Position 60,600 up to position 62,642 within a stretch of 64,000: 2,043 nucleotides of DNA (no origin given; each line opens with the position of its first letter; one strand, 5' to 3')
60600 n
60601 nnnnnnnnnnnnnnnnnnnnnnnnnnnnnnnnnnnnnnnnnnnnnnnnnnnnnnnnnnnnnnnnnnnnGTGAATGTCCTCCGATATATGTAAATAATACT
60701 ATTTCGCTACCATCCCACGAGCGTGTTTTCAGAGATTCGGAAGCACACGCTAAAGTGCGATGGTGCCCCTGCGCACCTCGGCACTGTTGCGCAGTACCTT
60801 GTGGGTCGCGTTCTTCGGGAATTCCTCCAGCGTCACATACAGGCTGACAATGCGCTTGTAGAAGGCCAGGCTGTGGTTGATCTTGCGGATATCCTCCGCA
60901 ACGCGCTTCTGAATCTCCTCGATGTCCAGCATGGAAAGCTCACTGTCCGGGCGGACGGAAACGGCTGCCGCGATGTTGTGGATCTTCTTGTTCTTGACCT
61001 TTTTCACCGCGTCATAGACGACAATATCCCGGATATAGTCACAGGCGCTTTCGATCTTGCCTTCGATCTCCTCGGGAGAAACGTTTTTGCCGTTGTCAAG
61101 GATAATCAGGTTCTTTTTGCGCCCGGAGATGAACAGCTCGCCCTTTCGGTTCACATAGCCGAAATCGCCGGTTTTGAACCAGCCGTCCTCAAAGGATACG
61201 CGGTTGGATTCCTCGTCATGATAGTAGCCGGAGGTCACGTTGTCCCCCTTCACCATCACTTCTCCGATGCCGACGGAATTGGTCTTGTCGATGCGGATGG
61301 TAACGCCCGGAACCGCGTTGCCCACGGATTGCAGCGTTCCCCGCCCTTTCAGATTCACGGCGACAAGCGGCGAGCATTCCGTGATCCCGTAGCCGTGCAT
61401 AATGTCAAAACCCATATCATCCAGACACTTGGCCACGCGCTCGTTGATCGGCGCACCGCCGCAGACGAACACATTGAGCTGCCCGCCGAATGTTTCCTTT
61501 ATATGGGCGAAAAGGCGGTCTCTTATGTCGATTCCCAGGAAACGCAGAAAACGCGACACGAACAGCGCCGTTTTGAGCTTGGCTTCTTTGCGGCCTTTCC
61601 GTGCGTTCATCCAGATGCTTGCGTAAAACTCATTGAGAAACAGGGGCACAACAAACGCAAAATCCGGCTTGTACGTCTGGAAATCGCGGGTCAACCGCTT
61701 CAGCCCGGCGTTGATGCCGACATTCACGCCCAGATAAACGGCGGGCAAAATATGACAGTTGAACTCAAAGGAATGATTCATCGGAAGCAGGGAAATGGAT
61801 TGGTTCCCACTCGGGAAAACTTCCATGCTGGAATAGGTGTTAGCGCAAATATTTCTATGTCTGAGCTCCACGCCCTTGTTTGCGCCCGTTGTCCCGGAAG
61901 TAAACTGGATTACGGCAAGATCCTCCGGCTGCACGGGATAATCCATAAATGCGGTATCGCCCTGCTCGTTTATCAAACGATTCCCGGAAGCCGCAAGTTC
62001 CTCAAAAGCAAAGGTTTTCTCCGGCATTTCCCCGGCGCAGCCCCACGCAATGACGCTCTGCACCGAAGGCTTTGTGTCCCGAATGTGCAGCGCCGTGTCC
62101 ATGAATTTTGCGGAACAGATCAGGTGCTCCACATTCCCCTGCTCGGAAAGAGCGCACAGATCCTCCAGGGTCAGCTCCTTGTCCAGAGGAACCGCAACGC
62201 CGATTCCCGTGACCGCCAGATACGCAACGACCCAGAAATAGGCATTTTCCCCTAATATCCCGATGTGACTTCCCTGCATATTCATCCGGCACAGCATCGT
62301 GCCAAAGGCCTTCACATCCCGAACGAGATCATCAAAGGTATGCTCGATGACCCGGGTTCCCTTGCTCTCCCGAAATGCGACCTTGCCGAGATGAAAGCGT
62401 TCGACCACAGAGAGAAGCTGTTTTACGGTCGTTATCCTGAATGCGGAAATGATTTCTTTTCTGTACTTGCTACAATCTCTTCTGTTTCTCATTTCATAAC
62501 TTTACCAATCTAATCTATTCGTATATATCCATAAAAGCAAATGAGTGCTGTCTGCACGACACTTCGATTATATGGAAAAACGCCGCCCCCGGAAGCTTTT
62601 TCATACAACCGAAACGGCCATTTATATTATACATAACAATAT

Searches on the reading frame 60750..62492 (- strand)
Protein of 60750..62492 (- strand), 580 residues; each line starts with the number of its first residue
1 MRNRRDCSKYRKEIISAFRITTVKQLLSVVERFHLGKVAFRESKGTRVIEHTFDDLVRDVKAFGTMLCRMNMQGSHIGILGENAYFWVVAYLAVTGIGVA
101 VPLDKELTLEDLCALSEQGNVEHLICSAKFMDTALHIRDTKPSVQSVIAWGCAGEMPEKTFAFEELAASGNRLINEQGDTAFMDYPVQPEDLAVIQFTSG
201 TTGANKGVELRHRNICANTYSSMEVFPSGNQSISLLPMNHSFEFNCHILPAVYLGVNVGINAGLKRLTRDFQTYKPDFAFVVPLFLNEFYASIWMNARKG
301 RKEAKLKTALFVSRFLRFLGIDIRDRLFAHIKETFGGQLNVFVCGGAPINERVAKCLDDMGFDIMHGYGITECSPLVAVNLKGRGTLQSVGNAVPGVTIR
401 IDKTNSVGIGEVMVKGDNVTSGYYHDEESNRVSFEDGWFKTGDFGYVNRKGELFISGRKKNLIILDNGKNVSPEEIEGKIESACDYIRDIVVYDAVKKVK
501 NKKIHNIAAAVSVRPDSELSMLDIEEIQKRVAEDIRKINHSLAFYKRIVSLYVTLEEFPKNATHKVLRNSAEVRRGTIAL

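Call 95: search_protein_families(library=pfam, proteins=[window:60750-62492:-], max_evalue=0.0001)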
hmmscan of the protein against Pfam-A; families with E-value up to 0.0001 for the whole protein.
window:60750-62492:- (580 aa): 2 families
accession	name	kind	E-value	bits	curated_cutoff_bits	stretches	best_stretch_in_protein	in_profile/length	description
PF00501.34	AMP-binding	-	4.9e-56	190.6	29.9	1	36-424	10-384/384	AMP-binding enzyme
PF23562.2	AMP-binding_C_3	-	4.8e-05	24.2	20.8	0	461-572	2-109/124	AMP-binding enzyme C-terminal domain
